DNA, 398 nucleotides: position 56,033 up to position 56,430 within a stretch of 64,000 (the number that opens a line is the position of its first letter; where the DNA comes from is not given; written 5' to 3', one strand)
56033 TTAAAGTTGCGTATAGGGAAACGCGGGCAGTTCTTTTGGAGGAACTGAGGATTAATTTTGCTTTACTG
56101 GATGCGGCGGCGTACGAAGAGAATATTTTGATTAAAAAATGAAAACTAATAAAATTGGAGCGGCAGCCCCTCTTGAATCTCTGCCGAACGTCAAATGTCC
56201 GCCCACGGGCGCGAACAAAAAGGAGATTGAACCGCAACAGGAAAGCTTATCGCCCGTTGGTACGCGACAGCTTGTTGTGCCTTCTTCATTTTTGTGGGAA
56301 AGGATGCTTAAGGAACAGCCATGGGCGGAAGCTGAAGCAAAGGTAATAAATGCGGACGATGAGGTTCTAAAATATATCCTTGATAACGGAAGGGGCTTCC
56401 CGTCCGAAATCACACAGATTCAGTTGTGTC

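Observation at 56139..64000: Array of at least 12 attC-like structured repeats, one per small minus-strand gene: an integron-like cassette array in a phage-like genome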

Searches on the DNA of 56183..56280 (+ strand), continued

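Call 40: search_with_rna_model(model_id=R1, sources=[L005, L007, L010, L011, L013, L014, L016, L017, L019, L020, L021, L022, L024, L025, L027, L028, L030, L032, L033, L034, L035, L036, L037, L038, L041, L043, L045, L046, L049, L051, L053, L055, L056, L057, L058, L059, L061, L062, L063, L064, L065, L066, L070, L071, L073, L074, L075, L077, L078, L079, L085, L086, L087, L088, L089, L091, L092, L093, L097, L098, L100, L101, L102], max_evalue=0.0001, make_alignment=true)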
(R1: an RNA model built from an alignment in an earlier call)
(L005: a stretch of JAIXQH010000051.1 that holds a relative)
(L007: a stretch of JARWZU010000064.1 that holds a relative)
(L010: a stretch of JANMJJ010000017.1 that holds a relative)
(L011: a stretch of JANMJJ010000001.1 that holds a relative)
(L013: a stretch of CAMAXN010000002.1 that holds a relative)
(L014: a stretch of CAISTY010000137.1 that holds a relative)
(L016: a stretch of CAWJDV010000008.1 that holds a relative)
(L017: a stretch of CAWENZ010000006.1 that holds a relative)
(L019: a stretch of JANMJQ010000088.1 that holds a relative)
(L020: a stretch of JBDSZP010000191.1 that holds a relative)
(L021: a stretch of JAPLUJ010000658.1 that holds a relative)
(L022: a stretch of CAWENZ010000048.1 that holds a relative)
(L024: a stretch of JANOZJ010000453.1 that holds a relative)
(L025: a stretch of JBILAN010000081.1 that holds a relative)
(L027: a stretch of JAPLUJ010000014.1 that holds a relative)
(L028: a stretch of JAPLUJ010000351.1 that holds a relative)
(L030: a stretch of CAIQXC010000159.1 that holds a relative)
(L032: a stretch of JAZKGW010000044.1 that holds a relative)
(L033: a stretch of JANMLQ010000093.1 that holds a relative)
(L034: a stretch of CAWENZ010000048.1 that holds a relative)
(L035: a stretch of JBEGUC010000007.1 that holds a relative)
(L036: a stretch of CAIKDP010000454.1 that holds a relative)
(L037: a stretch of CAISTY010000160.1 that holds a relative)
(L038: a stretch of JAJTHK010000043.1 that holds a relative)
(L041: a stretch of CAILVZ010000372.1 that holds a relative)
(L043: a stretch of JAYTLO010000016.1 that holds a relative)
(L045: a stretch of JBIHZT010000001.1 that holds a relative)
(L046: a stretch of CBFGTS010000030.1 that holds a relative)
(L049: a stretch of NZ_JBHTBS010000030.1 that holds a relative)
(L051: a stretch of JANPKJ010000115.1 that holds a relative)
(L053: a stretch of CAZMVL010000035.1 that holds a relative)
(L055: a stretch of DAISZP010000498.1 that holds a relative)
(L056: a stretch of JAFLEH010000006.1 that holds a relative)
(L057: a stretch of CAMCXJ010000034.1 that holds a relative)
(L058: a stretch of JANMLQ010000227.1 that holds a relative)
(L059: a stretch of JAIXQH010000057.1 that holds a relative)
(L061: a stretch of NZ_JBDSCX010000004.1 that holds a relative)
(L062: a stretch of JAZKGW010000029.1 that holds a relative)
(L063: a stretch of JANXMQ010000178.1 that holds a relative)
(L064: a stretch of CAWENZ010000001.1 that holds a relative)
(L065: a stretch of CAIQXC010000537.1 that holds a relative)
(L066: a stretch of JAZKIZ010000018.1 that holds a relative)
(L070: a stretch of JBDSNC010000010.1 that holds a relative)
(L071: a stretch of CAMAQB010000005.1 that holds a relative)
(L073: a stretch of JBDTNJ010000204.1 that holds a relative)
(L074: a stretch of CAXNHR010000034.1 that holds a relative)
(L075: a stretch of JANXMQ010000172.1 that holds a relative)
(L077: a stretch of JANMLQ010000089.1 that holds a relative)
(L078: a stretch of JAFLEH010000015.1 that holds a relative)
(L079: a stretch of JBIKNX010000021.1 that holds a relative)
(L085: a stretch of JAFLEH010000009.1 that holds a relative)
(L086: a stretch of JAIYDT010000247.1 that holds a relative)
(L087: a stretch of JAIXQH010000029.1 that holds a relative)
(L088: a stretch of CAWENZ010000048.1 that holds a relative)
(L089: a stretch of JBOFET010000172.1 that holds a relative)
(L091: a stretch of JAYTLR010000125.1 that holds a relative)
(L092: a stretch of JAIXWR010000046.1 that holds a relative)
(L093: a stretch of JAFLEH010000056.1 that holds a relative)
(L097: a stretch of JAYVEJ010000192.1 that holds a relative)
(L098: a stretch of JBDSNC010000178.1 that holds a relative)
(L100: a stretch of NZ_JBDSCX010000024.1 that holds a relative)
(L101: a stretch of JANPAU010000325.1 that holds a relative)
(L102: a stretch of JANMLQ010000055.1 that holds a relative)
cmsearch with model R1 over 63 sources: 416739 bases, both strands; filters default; matches with E-value up to 0.0001: 168.
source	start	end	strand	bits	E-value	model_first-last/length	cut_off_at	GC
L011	917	1013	-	97.5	7.1e-27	1-97/97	no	0.51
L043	1482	1578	-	96.7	1.2e-26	1-97/97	no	0.51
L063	6600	6695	+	95.6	2.7e-26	1-97/97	no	0.59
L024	4030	4126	+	95.6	2.8e-26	1-97/97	no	0.51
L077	4289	4385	-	95.5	2.9e-26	1-97/97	no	0.51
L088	5047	5144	+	95.1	3.9e-26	1-97/97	no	0.47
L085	2251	2347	-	94.4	6.8e-26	1-97/97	no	0.55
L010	1983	2079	+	94.3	7.2e-26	1-97/97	no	0.51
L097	1334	1430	+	93.9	9.6e-26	1-97/97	no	0.53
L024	2562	2658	+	93.8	1e-25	1-97/97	no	0.49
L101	6136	6233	-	93.6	1.2e-25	1-97/97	no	0.56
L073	26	122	-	93.5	1.2e-25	1-97/97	no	0.52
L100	1221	1316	-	93.1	1.7e-25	1-97/97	no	0.58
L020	5107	5203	-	93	1.8e-25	1-97/97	no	0.49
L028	205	302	+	92.7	2.2e-25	1-97/97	no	0.58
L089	2027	2123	-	92.6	2.4e-25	1-97/97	no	0.55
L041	2315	2411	+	92.4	2.7e-25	1-97/97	no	0.58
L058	3725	3820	+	91.8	4.2e-25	1-97/97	no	0.55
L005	697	793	+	91.8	4.3e-25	1-97/97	no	0.49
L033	867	963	-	91.4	5.7e-25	1-97/97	no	0.51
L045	4491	4587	+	91.4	5.8e-25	1-97/97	no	0.48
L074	27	124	+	91.4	5.8e-25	1-97/97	no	0.58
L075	134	229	+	91.3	6.1e-25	1-97/97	no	0.59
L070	4057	4154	-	91.3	6.2e-25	1-97/97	no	0.57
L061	1043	1139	+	90.8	8.6e-25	1-97/97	no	0.52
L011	2191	2286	-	90.8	8.9e-25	1-97/97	no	0.56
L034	942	1038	+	90.3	1.2e-24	1-97/97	no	0.52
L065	567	663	+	90.3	1.3e-24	1-97/97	no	0.52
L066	3688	3783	-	90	1.5e-24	1-97/97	no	0.55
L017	5838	5934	+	90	1.6e-24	1-97/97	no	0.49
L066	1672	1767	-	89.3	2.5e-24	1-97/97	no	0.53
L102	4775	4872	-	88.5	4.4e-24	1-97/97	no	0.56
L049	1973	2069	-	88.5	4.6e-24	1-97/97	no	0.56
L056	7714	7810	-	88.2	5.5e-24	1-97/97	no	0.56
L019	3281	3377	-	88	6.3e-24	1-97/97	no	0.51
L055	584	680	-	87.8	7.3e-24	1-97/97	no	0.58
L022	6387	6483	+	87.4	9.8e-24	1-97/97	no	0.54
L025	2784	2880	+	87.2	1.1e-23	1-97/97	no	0.52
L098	5144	5238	+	86.9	1.4e-23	1-97/97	no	0.54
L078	1480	1576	-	86.8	1.5e-23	1-97/97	no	0.53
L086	815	911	-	86.4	2e-23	1-97/97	no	0.49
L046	630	726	-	86.4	2.1e-23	1-97/97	no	0.55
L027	1044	1139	-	86.1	2.5e-23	1-97/97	no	0.57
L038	668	764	+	85.9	3e-23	1-97/97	no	0.49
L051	1184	1280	-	85.6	3.6e-23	1-97/97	no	0.52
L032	7608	7704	+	85.4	4e-23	1-97/97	no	0.54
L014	2579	2675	-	84.1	1e-22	1-97/97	no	0.53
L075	619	715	+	84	1.2e-22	1-97/97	no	0.55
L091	5925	6021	-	83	2.4e-22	1-97/97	no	0.54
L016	926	1021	+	82.9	2.5e-22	1-97/97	no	0.53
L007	5657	5752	-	82.6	3.1e-22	1-97/97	no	0.55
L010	966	1063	+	82.5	3.4e-22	1-97/97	no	0.51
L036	5045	5140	+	82.4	3.6e-22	1-97/97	no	0.53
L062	5539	5635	+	82.2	4e-22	1-97/97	no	0.55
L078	654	750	-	82.2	4.1e-22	1-97/97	no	0.46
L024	3333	3428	+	81.9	5.1e-22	1-97/97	no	0.52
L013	760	855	-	81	1e-21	1-97/97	no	0.49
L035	2175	2271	-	80.7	1.2e-21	1-97/97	no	0.53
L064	3096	3192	+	80.4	1.5e-21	1-97/97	no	0.48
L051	1767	1863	-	79.8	2.3e-21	1-97/97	no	0.52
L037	2736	2832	+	79.2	3.6e-21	1-97/97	no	0.53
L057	1177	1274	-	78.5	5.9e-21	1-97/97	no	0.49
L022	7199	7295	+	78.5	5.9e-21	1-97/97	no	0.53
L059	1740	1835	-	78.2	7.2e-21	1-97/97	no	0.49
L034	367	464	+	78.2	7.4e-21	1-97/97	no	0.54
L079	3987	4082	+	77.9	9.3e-21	1-97/97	no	0.53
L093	7227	7322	-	77.1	1.6e-20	1-97/97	no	0.56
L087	2825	2919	-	76.1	3.4e-20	1-97/97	no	0.53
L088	6525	6620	+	75.6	4.8e-20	1-97/97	no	0.51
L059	2572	2666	-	75.4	5.4e-20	1-97/97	no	0.57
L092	3939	4034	-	73.8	1.7e-19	1-97/97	no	0.57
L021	1639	1734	+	73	3e-19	1-97/97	no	0.52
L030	1797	1892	+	72.9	3.2e-19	1-97/97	no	0.6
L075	2972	3071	+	72.7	3.7e-19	1-97/97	no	0.52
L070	5090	5185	-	72.3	5.1e-19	1-97/97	no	0.64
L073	544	642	-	70.7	1.6e-18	1-97/97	no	0.51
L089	2657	2749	-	68.1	1e-17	1-97/97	no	0.53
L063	6061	6156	+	64.9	1.1e-16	1-97/97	no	0.51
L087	1441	1535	-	64.5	1.3e-16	1-97/97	no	0.59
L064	2525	2620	+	63.9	2.1e-16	1-97/97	no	0.49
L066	2817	2911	-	63.7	2.3e-16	1-97/97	no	0.53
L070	4612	4741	-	60.7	2e-15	1-97/97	no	0.63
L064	6209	6303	+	60.6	2.2e-15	1-97/97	no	0.56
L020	5749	5843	-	60.5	2.3e-15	1-97/97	no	0.49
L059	132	227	-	58.1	1.3e-14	1-97/97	no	0.61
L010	1486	1581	+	56.4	4.4e-14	1-97/97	no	0.6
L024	4675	4804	+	55.8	6.8e-14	1-97/97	no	0.59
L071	2352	2442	-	55.5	8.9e-14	1-97/97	no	0.58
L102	7496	7584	-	55.3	9.7e-14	1-97/97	no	0.57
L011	4534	4662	-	54.8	1.4e-13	1-97/97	no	0.59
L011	1557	1687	-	54.1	2.4e-13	1-97/97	no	0.6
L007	6140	6228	-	51.3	1.7e-12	1-97/97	no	0.61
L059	2911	3006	-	50.9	2.4e-12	1-97/97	no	0.48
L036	2633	2728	+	50.4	3.3e-12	1-97/97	no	0.54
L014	1243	1329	-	50.1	4.1e-12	1-97/97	no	0.62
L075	1388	1484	+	50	4.3e-12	1-97/97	no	0.61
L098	4715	4810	+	49.3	7.2e-12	1-97/97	no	0.58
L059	1251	1339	-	48.2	1.6e-11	1-97/97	no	0.54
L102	6898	6987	-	47.4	2.9e-11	1-97/97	no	0.54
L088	2429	2524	+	47.2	3.4e-11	1-97/97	no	0.54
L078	2796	2924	-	46.7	4.7e-11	1-97/97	no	0.53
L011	3156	3243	-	46.4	5.9e-11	1-97/97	no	0.53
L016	6200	6297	+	46.2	6.7e-11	1-97/97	no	0.65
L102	3719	3810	-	46.2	6.8e-11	1-97/97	no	0.58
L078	5497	5585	-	45.7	9.4e-11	1-97/97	no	0.6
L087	990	1078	-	45.7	9.6e-11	1-97/97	no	0.58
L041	242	370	+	45.6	1.1e-10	1-97/97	no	0.6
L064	5604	5691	+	45.1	1.5e-10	1-97/97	no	0.57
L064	3648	3736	+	44.4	2.5e-10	1-97/97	no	0.62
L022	6767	6855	+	44.2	2.8e-10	1-97/97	no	0.63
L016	7510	7638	+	44.2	2.9e-10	1-97/97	no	0.57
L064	5036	5124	+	44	3.3e-10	1-97/97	no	0.6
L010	337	428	+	43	6.9e-10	1-97/97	no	0.55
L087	3642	3729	-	42.8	7.9e-10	1-97/97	no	0.56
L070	6796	6917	-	41.8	1.6e-09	1-97/97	no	0.55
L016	5761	5856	+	41.4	2.1e-09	1-97/97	no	0.46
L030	2373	2468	+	41.3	2.2e-09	1-97/97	no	0.53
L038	414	517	+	40.6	3.9e-09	1-97/97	no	0.56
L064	4680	4805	+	40.2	5e-09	1-97/97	no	0.61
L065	4958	5053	+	40.2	5e-09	1-97/97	no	0.49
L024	5308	5437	+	39.8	6.7e-09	1-97/97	no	0.61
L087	1984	2112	-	39.3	9.7e-09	1-97/97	no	0.61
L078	5980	6066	-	39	1.2e-08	1-97/97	no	0.62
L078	4572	4668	-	38.1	2.3e-08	1-97/97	no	0.61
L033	410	499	-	37.5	3.5e-08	1-97/97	no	0.61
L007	7380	7506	-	37.4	3.7e-08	1-97/97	no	0.65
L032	5217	5312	+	37.3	4e-08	1-97/97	no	0.59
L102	4280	4369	-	37.1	4.8e-08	1-97/97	no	0.59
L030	1189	1283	+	36.9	5.2e-08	1-97/97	no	0.65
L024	713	841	+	36.9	5.5e-08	1-97/97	no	0.59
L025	3401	3487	+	36.6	6.5e-08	1-97/97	no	0.61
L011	2767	2895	-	36.5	7.3e-08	1-97/97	no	0.57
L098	4241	4366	+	36.4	8e-08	1-97/97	no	0.6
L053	1932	2023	-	35.9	1.1e-07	1-97/97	no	0.59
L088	7148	7237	+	35.3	1.7e-07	1-97/97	no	0.63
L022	7688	7813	+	34.5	2.9e-07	1-97/97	no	0.61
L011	5044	5172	-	34.5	3.1e-07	1-97/97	no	0.56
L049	3817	3944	-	34.3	3.4e-07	1-97/97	no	0.62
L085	1691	1781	-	34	4.2e-07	1-97/97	no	0.54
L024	134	255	+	33.2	7.4e-07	1-97/97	no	0.52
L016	6844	6932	+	32.8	1e-06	1-97/97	no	0.6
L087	605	732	-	32.8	1e-06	1-97/97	no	0.58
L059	703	831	-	32.6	1.2e-06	1-97/97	no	0.56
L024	1654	1776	+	32.2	1.6e-06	1-97/97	no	0.6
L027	505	632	-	32.1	1.6e-06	1-97/97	no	0.55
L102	6265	6394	-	32.1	1.7e-06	1-97/97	no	0.53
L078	5025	5115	-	31.5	2.6e-06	1-97/97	no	0.57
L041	719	847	+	31.4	2.7e-06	1-97/97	no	0.62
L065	4375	4467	+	31.3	3e-06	1-97/97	no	0.49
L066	406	496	-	30.9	3.8e-06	1-97/97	no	0.58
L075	2636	2736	+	30.5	5.2e-06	1-97/97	no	0.59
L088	5678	5805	+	30.1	6.9e-06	1-97/97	no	0.59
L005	118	213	+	30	7.8e-06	1-97/97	no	0.6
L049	3118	3242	-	29.8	8.9e-06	1-97/97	no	0.58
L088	4495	4582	+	29.4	1.1e-05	1-97/97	no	0.6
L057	469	597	-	29.3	1.2e-05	1-97/97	no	0.54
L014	1843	1934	-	29.3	1.3e-05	1-97/97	no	0.6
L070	6085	6144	-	28.8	1.8e-05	1-97/97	no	0.62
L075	2329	2458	+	28.6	2e-05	1-97/97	no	0.59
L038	1217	1309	+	28.6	2.1e-05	1-97/97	no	0.6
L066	2132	2260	-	28.5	2.3e-05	1-97/97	no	0.65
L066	3176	3268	-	28.3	2.6e-05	1-97/97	no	0.67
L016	3638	3723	+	27.9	3.5e-05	1-97/97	no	0.6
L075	1968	2095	+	27.3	5.2e-05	1-97/97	no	0.61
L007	6605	6697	-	27.2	5.5e-05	1-97/97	no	0.6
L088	3903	3986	+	27.2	5.5e-05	1-97/97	no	0.6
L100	2607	2695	-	26.7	7.9e-05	1-97/97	no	0.56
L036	4212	4306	+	26.7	7.9e-05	1-97/97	no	0.59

Alignment A2: 150 matches aligned to the model, 191 columns, each read 5' to 3' on its own strand. Consensus structure (alignment columns), stored with it:
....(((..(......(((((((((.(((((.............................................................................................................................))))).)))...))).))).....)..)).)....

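Call 41: search_with_rna_model(model_id=R1, sources=[window, L001, L002, L003, L004, L105, L106, L107, L108, L109, L110, L111, L112, L113, L114, L115, L116, L117, L118, L119, L120, L121, L122, L123, L124], max_evalue=0.001, make_alignment=true)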
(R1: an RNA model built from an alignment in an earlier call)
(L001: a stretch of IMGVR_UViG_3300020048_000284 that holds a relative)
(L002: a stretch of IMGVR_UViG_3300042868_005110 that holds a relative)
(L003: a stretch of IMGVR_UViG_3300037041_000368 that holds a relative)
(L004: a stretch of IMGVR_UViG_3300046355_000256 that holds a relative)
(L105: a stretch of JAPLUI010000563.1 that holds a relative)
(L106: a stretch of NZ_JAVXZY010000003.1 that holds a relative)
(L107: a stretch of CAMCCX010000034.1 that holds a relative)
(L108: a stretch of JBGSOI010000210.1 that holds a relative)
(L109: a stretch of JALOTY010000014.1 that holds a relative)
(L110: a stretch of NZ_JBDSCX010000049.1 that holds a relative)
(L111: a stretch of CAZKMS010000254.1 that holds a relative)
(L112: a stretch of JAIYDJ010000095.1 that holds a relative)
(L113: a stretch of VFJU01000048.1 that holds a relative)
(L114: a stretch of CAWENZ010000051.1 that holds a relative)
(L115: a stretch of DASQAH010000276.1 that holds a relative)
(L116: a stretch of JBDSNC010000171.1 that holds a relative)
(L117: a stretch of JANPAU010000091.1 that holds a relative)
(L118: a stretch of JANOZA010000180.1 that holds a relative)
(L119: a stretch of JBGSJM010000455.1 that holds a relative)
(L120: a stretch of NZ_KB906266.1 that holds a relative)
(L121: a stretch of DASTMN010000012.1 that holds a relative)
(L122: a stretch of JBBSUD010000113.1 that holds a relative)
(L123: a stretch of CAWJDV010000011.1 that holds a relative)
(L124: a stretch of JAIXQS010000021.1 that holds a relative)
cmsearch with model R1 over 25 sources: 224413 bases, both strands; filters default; matches with E-value up to 0.001: 67.
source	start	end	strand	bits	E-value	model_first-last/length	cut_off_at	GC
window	56919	57016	+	103.3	6e-29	1-97/97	no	0.54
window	61500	61597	+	103.2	6.5e-29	1-97/97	no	0.56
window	56183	56280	+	101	3.1e-28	1-97/97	no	0.56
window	59268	59365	+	98.8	1.5e-27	1-97/97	no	0.57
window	60469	60564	+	98.2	2.3e-27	1-97/97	no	0.57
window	63544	63639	+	97.4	4.2e-27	1-97/97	no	0.56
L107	30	125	+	94.1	4.3e-26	1-97/97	no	0.56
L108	6688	6784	+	94.1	4.3e-26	1-97/97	no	0.52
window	2822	2917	+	93.8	5.3e-26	1-97/97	no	0.62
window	61989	62086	+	93.7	5.9e-26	1-97/97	no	0.63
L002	3373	3468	-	93.1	8.9e-26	1-97/97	no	0.59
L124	2550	2645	-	92.8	1.1e-25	1-97/97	no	0.52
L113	1692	1788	+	91.5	2.9e-25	1-97/97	no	0.53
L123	5560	5656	-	91.4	3e-25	1-97/97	no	0.55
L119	4657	4753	+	88.5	2.5e-24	1-97/97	no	0.53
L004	1711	1806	-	87.7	4.4e-24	1-97/97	no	0.57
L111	3330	3427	-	86.5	1.1e-23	1-97/97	no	0.56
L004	595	692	-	86.3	1.1e-23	1-97/97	no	0.58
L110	223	319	+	86.2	1.2e-23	1-97/97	no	0.53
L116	7787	7882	+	82.8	1.4e-22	1-97/97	no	0.51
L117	3247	3343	-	82.5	1.8e-22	1-97/97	no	0.53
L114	1919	2016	-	82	2.6e-22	1-97/97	no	0.58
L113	2167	2263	+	80.7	6.5e-22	1-97/97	no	0.52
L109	907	1003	+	78.9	2.4e-21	1-97/97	no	0.54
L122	551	646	+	77.7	5.7e-21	1-97/97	no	0.51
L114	2978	3073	-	75.5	2.8e-20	1-97/97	no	0.54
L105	1004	1099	+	69.2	2.5e-18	1-97/97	no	0.54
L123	6291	6386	-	64.2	9.1e-17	1-97/97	no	0.58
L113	1037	1131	+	58.9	4e-15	1-97/97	no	0.52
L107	703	802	+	55.3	5.4e-14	1-97/97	no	0.59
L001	48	177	+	53.6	1.8e-13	1-97/97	no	0.59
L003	1834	1963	+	53.6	1.8e-13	1-97/97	no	0.59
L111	2300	2428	-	53.5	2e-13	1-97/97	no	0.58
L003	2391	2485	+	45.4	6.7e-11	1-97/97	no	0.56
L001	605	699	+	43.5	2.5e-10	1-97/97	no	0.55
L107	1521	1609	+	42.2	6.3e-10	1-97/97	no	0.58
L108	6151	6239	+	41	1.5e-09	1-97/97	no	0.6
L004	3513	3608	-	39.8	3.6e-09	1-97/97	no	0.52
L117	153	281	-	39.7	4e-09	1-97/97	no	0.55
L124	3068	3156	-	38.4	9.6e-09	1-97/97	no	0.57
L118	219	308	-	38.1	1.2e-08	1-97/97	no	0.63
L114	2350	2437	-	37.5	1.9e-08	1-97/97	no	0.59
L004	75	161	-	37.2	2.4e-08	1-97/97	no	0.57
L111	956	1084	-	36.2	4.7e-08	1-97/97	no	0.56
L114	451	574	-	36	5.6e-08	1-97/97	no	0.67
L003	1460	1552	+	34.9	1.2e-07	1-97/97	no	0.61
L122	2046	2169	+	34.7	1.4e-07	1-97/97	no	0.65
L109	3893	3981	+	32.1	9e-07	1-97/97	no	0.57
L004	1022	1113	-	30.5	2.8e-06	1-97/97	no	0.65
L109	495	583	+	29.7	5.1e-06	1-97/97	no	0.56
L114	937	1025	-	29.1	7.6e-06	1-97/97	no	0.6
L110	3254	3344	+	27.6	2.2e-05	1-97/97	no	0.55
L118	3863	3949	-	27.4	2.5e-05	1-97/97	no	0.67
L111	1568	1695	-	27.1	3.3e-05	1-97/97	no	0.57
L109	2277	2400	+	24.3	0.00024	1-97/97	no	0.6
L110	2755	2842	+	23.8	0.00035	1-97/97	no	0.57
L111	1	59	-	22.5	0.00089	1-58/97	3'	0.41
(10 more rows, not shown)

Alignment A3: 67 matches aligned to the model, 192 columns, each read 5' to 3' on its own strand. Consensus structure (alignment columns), stored with it:
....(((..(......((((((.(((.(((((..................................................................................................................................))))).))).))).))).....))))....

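Call 63: search_with_rna_model(model_id=R1, sources=[L126, L129, L130, L131, L132, L133, L134, L135, L136, L137, L138, L139, L140, L141, L142, L143, L144, L145, L146, L147, L148, L149, L150, L151], max_evalue=0.001)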
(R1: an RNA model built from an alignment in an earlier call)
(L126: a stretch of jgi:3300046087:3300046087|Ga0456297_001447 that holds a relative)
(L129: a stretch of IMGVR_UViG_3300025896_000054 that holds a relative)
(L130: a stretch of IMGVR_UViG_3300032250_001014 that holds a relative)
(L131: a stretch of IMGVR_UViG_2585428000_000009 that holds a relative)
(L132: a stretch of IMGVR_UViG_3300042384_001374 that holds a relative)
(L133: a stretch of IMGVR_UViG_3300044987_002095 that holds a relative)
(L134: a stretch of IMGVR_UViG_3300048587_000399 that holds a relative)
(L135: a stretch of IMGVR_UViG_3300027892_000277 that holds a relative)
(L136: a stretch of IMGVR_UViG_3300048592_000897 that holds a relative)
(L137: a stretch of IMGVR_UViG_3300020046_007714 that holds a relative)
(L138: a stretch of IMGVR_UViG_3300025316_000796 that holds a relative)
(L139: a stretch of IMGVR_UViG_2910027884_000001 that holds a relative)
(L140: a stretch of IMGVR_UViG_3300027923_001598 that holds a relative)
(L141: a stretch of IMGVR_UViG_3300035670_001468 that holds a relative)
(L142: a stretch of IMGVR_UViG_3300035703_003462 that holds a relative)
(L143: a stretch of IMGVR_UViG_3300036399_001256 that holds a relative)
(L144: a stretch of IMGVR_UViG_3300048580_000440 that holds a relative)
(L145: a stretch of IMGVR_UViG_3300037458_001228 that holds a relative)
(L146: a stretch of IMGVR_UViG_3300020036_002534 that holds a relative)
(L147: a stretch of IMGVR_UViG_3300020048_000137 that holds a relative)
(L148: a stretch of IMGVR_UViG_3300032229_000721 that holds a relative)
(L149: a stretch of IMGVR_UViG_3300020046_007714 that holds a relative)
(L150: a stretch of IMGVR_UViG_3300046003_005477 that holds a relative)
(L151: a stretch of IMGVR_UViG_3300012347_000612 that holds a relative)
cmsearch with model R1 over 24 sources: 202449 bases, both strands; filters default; matches with E-value up to 0.001: 57.
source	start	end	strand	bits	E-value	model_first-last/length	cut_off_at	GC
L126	3147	3244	-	103.2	5.8e-29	1-97/97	no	0.56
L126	1105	1200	-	97.4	3.8e-27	1-97/97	no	0.56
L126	2658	2755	-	93.7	5.4e-26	1-97/97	no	0.63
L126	641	736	-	92.7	1.1e-25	1-97/97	no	0.54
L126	157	254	-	92.6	1.1e-25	1-97/97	no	0.58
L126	4180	4275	-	90.9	3.8e-25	1-97/97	no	0.55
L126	1650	1744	-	87.9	3.5e-24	1-97/97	no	0.57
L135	424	520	+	87.1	6.2e-24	1-97/97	no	0.57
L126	2167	2261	-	86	1.3e-23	1-97/97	no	0.61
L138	2084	2179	-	81.4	3.5e-22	1-97/97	no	0.54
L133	1799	1895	-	79.4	1.5e-21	1-97/97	no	0.55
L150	3927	4023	-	79.4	1.5e-21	1-97/97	no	0.55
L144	1690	1786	+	76.5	1.2e-20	1-97/97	no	0.54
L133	2201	2298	-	52.3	4.2e-13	1-97/97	no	0.49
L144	546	643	+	52.3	4.2e-13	1-97/97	no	0.49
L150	4329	4426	-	52.3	4.2e-13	1-97/97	no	0.49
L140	1321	1410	-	51.6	7e-13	1-97/97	no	0.63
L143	681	770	-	49.8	2.5e-12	1-97/97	no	0.59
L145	17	106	+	49.2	3.9e-12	1-97/97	no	0.66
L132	4543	4639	+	49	4.5e-12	1-97/97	no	0.51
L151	3112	3201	+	47.7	1.1e-11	1-97/97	no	0.69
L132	3849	3940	+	47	1.8e-11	1-97/97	no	0.52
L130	10631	10720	-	43.6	2.1e-10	1-97/97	no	0.61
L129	357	446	+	43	3.3e-10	1-97/97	no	0.53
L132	4883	4972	+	42.7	4.1e-10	1-97/97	no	0.68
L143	308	396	-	42.2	5.7e-10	1-97/97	no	0.61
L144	2839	2934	+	42.2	5.8e-10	1-97/97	no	0.59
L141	1194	1283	+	40.3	2.3e-09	1-97/97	no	0.53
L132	3169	3264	+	39.4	4.3e-09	1-97/97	no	0.54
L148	7332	7421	+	39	5.8e-09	1-97/97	no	0.51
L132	5914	6002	+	37.7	1.5e-08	1-97/97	no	0.56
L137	1195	1285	-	37.4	1.8e-08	1-97/97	no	0.48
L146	1957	2047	+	37.4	1.8e-08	1-97/97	no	0.48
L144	4008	4095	+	36.8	2.9e-08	1-97/97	no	0.6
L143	1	88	-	36.7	3.1e-08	1-90/97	3'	0.49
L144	949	1037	+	36.6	3.2e-08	1-97/97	no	0.61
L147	5191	5281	-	35.7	6e-08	1-97/97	no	0.56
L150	2041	2129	-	35.6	6.6e-08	1-97/97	no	0.6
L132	3497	3590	+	33.7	2.6e-07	1-97/97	no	0.52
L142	2554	2643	+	33.5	2.9e-07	1-97/97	no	0.67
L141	838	962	+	32.7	5.2e-07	1-97/97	no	0.61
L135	1021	1076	+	32.3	6.8e-07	1-97/97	no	0.46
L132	5559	5681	+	31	1.8e-06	1-97/97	no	0.57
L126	4820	4947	-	30.6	2.4e-06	1-97/97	no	0.58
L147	4028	4158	-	30.4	2.8e-06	1-97/97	no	0.53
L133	860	946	-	30.4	2.8e-06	1-97/97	no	0.6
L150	2988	3074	-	30.4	2.8e-06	1-97/97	no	0.6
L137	4694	4791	-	29.9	3.9e-06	1-97/97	no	0.53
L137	3987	4088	-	29.8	4.2e-06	1-97/97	no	0.57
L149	5692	5778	+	29.3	6.1e-06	1-93/97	3'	0.48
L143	1005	1140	-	29.1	6.9e-06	1-97/97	no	0.54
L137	3401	3498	-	27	3.1e-05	1-97/97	no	0.56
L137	6158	6251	-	26.8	3.8e-05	1-97/97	no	0.56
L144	2243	2329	+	26.7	3.8e-05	1-97/97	no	0.57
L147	4415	4501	-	25.3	0.00011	1-97/97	no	0.59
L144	3521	3652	+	24.8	0.00015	1-97/97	no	0.52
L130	10907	11052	-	24.1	0.00025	1-97/97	no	0.54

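Call 70: build_rna_model(alignment_id=A2)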
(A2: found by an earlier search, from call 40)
Model R2 built from alignment A2 (150 sequences, 191 columns); structure: stored with the alignment.
model positions 96; base pairs 18; branch points 0; effective number of sequences 5.39; information 0.596 bits per position. Calibrated on 0.2 Mb of random sequence (short: E-values are rough).
structure used (alignment columns):
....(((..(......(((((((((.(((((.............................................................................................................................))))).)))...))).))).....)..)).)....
